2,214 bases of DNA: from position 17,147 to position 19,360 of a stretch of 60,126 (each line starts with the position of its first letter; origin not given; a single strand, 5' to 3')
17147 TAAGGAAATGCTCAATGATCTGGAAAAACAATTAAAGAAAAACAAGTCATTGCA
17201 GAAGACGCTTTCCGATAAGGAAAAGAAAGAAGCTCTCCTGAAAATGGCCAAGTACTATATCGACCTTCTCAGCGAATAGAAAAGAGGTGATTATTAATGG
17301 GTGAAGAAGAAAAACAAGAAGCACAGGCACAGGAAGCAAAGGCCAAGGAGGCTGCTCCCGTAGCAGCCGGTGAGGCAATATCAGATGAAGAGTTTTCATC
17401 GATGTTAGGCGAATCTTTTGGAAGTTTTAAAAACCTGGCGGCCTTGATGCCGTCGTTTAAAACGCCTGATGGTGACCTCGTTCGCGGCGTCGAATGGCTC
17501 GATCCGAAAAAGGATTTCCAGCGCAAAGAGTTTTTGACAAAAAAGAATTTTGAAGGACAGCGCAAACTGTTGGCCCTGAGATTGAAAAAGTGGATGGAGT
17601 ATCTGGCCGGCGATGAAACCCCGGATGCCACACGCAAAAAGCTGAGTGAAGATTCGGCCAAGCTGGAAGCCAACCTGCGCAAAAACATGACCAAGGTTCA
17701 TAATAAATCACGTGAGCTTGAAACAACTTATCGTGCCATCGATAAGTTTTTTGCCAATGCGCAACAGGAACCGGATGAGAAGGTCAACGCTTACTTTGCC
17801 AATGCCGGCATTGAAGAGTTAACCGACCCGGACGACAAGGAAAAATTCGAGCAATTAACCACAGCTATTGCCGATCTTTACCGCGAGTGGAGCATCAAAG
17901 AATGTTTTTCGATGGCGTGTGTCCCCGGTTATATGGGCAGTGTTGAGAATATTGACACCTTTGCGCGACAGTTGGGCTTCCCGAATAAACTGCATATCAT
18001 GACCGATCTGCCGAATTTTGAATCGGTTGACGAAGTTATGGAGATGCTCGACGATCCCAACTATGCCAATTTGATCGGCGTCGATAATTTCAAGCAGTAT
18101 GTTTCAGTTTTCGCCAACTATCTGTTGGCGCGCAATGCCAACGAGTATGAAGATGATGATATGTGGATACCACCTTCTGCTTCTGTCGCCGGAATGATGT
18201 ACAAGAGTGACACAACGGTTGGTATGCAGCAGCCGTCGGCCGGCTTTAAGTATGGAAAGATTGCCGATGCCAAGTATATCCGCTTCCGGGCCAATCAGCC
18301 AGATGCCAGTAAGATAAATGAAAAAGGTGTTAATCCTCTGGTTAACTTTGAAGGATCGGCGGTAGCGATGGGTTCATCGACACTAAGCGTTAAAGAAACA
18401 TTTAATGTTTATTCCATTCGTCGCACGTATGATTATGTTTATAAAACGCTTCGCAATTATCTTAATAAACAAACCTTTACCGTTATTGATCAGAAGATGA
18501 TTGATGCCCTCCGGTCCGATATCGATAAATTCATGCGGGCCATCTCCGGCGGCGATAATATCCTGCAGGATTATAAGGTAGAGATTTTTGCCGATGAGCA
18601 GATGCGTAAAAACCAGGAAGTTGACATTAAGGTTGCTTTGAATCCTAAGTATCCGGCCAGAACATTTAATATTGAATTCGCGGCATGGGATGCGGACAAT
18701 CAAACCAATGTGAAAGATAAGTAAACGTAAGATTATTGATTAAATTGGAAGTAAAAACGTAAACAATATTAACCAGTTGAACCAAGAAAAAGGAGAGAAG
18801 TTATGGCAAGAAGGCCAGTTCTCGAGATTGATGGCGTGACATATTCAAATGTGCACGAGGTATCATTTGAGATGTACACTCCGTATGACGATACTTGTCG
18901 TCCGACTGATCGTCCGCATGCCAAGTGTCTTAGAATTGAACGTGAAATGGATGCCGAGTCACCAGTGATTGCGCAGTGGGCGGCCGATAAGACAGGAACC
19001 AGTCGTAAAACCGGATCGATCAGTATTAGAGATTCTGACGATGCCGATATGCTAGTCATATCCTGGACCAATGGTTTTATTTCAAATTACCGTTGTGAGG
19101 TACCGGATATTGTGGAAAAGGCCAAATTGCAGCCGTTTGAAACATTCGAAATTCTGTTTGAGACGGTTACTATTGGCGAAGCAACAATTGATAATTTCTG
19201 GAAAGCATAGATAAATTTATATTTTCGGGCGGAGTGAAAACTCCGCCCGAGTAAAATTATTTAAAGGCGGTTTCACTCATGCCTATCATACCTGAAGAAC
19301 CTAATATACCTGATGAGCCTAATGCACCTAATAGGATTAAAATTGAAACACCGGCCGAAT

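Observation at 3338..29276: Complete contractile T6SS core whose gene order and accessory set fit none of the described subtypes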

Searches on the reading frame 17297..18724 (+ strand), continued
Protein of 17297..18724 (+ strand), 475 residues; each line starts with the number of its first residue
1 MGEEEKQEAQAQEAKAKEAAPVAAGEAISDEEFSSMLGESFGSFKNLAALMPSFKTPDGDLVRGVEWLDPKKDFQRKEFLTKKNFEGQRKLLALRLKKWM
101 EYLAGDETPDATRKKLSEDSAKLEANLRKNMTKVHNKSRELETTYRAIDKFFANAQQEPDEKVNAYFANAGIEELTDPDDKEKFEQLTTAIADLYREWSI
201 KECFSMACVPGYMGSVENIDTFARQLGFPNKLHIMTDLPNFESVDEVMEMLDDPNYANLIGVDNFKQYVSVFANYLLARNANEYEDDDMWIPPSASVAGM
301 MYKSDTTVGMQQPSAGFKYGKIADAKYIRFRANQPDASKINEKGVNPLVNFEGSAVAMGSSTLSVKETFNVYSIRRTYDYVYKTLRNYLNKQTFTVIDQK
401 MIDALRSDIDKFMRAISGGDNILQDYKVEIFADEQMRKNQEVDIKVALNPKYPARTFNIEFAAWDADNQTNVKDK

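Call 63: list_cluster_members(proteins=[P0260, P0256, P0264, P0265, P0266, P0267, P0274, P0277, P0279, P0288])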
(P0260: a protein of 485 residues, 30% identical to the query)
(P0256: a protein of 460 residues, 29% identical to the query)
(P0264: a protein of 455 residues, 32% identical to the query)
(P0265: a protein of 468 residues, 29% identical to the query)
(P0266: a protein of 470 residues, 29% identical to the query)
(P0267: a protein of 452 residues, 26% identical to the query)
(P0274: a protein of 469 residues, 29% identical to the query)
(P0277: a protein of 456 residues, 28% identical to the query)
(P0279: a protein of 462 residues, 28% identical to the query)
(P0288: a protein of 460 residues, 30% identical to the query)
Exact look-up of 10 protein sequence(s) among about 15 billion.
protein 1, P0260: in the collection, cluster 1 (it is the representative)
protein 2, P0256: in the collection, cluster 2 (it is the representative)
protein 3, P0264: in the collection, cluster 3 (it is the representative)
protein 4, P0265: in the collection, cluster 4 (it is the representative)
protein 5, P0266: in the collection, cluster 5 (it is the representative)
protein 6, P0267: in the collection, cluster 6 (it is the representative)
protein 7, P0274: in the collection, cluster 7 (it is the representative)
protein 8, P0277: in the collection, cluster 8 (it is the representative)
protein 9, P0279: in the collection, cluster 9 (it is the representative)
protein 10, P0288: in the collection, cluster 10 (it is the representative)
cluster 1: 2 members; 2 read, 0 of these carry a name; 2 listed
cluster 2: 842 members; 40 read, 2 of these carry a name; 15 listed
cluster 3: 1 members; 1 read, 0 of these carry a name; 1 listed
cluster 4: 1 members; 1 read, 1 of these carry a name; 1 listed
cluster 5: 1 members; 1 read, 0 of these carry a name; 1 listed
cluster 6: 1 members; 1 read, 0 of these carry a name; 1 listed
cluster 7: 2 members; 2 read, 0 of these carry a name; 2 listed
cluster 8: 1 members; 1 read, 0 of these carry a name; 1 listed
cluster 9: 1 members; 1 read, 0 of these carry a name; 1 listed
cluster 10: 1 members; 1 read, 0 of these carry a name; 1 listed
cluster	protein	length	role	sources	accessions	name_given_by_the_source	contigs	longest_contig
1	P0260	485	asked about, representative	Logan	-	-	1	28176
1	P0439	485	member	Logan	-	-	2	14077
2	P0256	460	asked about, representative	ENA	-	-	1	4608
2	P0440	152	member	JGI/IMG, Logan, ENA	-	hypothetical protein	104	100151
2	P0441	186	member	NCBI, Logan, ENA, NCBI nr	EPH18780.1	hypothetical protein HMPREF1475_00689 [Hoylesella oralis HGA0225]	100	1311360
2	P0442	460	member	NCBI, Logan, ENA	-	-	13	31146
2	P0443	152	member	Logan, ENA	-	-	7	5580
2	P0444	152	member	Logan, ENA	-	-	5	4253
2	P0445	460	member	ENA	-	-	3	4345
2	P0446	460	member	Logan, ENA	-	-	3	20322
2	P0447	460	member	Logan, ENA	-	-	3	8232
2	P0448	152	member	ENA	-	-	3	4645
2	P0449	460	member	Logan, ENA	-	-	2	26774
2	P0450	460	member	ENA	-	-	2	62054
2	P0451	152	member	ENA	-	-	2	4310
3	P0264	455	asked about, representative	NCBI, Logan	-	-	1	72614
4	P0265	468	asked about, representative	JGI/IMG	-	hypothetical protein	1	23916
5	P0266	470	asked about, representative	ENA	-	-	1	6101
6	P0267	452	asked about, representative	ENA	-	-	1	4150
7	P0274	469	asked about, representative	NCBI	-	-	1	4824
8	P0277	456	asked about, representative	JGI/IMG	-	-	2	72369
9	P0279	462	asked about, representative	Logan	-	-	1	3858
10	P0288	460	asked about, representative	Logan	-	-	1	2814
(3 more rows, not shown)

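Call 64: find_encoding_contigs(protein=P0428, flank=10000, max_places=2)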
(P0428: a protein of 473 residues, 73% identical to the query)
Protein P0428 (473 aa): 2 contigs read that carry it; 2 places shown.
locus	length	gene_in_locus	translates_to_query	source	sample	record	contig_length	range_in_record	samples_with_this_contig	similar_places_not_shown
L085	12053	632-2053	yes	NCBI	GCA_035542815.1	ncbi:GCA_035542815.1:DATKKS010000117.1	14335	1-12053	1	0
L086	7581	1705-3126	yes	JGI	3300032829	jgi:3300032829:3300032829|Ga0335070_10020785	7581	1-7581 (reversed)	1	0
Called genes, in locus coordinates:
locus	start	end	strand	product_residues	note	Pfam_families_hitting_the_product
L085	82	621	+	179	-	PF05591:T6SS_VipA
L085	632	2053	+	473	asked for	PF17541:TssC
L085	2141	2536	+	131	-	PF17642:TssD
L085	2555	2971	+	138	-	PF17642:TssD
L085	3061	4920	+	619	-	PF04717:Phage_base_V, PF20093:DUF6484 (faint), PF10106:DUF2345 (weak)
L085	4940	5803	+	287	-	PF00595:PDZ, PF13180:PDZ_2 (weak), PF17820:PDZ_6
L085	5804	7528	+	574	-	-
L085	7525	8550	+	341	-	PF06996:T6SS_TssG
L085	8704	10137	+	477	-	-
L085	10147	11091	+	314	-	-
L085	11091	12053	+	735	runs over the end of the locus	-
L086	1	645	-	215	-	?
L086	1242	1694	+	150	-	PF05591:T6SS_VipA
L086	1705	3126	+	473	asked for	PF17541:TssC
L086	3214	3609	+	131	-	PF17642:TssD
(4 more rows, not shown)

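Call 65: find_encoding_contigs(protein=P0246, flank=10000, max_places=2)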
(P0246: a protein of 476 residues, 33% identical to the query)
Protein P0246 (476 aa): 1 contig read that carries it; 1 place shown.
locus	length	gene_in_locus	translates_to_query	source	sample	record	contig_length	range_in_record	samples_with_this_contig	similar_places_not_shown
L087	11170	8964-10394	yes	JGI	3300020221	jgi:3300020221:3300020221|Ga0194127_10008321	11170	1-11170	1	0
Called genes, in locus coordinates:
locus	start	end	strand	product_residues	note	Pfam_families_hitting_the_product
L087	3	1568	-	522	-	?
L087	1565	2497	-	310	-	-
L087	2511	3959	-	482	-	-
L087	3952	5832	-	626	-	PF03781:FGE-sulfatase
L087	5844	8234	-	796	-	PF02861:Clp_N, PF13191:AAA_16 (weak), PF23569:NBD_SMAX1 (weak), PF00004:AAA, PF17871:AAA_lid_9, PF07724:AAA_2, PF07728:AAA_5, PF10431:ClpB_D2-small, +8 more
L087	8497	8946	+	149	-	PF05591:T6SS_VipA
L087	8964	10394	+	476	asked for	PF17541:TssC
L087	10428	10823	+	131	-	PF17642:TssD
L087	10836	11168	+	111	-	?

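Call 103: find_related_loci(query=A7, collection=metagenome_contigs, flank=10000)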
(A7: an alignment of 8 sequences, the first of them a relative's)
Query A7 (522 aa) in metagenome_contigs; peptide patterns used: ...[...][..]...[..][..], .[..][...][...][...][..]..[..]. (x = any residue, [..] = any of these).
600 stretches matched a pattern (row limit reached: there are more); 23 encode a relative of the query (tblastn E <= 1e-3); 23 distinct loci.
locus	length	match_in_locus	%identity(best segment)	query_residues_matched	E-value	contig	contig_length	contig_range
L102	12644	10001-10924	33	40-342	8e-49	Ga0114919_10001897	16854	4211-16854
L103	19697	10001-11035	33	21-371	9e-48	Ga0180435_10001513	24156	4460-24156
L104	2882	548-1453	33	40-336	6e-48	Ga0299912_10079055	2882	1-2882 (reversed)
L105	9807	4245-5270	31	22-362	2e-46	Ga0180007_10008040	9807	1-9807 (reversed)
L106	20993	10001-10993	35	45-369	5e-46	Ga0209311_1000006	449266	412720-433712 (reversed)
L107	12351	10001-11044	30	40-385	6e-44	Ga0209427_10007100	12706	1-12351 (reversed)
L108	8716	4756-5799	30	40-385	1e-42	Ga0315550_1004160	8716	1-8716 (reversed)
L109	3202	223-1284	32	18-357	6e-43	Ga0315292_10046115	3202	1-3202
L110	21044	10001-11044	30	40-385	3e-42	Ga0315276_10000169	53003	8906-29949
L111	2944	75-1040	31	40-357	8e-42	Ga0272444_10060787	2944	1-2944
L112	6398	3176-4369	30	40-420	7e-42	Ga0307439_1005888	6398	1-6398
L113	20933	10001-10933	32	18-323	2e-39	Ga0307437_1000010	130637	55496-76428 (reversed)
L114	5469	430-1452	28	16-357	2e-38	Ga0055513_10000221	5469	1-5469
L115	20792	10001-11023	29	45-384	3e-38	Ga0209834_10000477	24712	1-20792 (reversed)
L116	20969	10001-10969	31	40-357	4e-38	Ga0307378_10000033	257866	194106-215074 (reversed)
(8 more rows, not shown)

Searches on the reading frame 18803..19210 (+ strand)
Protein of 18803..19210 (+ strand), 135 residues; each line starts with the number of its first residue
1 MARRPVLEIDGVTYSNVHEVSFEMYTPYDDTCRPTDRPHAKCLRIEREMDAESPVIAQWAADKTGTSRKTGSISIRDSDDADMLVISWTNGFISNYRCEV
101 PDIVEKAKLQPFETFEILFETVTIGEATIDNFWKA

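Call 3: search_protein_families(library=pfam, proteins=[window:18803-19210:+], max_evalue=0.01)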
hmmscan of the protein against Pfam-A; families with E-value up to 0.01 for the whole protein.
window:18803-19210:+ (135 aa): 2 families
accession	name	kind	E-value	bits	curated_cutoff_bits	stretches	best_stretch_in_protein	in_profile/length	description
PF17642.6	TssD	-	1.7e-12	47.8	25.8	1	5-134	5-128/128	Hemolysin coregulated protein Hcp (TssD)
PF05638.18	T6SS_HCP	-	0.0032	18.2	23.5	1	16-124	21-127/129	Type VI secretion system effector, Hcp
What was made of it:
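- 18803..19210 (+): Hcp/TssD tube protein. PF17642 E 1.7e-12; PF05638 only 3e-3 (call 3).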

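Call 5: search_protein_families(library=ncbifam, proteins=[window:18803-19210:+], max_evalue=0.01)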
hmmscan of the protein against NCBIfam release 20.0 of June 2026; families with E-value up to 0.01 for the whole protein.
window:18803-19210:+ (135 aa): 0 families
